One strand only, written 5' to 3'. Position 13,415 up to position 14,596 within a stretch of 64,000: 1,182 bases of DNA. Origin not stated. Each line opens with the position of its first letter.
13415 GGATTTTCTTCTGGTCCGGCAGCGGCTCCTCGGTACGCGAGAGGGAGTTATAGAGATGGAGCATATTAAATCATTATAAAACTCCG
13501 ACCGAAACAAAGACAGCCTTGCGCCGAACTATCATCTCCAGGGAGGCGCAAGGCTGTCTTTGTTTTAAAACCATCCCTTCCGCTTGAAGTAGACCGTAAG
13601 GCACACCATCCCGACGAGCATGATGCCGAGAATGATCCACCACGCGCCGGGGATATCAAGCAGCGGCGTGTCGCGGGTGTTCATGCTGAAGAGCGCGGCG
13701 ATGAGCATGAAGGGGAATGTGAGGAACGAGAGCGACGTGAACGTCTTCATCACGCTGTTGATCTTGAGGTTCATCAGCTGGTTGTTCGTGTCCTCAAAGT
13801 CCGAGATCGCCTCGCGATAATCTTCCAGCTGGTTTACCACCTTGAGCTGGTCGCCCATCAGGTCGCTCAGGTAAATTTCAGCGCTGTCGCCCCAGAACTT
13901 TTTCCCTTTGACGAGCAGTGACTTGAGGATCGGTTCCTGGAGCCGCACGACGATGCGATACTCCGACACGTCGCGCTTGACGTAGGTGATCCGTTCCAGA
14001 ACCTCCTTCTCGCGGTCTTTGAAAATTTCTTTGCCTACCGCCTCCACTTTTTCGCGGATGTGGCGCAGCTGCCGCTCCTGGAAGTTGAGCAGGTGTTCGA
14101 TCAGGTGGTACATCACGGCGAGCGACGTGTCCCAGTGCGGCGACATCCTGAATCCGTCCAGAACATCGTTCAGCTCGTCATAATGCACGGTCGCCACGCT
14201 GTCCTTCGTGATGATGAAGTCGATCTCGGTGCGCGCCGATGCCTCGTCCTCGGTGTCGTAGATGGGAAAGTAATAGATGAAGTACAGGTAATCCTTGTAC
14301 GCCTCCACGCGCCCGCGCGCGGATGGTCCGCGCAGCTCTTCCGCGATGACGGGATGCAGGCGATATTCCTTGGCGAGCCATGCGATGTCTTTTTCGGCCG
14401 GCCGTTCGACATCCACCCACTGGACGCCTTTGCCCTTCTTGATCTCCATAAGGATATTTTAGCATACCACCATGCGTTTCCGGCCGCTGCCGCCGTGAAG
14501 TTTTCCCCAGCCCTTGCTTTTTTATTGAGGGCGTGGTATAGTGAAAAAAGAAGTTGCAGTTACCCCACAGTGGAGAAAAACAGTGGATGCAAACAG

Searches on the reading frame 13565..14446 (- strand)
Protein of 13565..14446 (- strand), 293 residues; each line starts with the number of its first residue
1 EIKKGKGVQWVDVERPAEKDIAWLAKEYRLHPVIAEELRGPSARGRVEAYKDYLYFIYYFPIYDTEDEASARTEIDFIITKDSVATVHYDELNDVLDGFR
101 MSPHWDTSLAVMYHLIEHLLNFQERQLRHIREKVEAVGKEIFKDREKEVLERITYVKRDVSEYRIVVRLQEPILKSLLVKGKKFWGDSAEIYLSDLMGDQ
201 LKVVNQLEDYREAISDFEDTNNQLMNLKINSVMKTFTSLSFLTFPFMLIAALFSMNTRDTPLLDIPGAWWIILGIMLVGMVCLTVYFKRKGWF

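Call 42: search_protein_families(library=pfam, proteins=[window:13565-14446:-], max_evalue=0.001)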
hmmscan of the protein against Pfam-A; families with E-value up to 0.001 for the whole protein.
window:13565-14446:- (293 aa): 1 family
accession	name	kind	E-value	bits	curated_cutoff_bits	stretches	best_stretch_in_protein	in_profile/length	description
PF01544.23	CorA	-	6.4e-51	173.8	27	1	6-289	2-292/292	CorA-like Mg2+ transporter protein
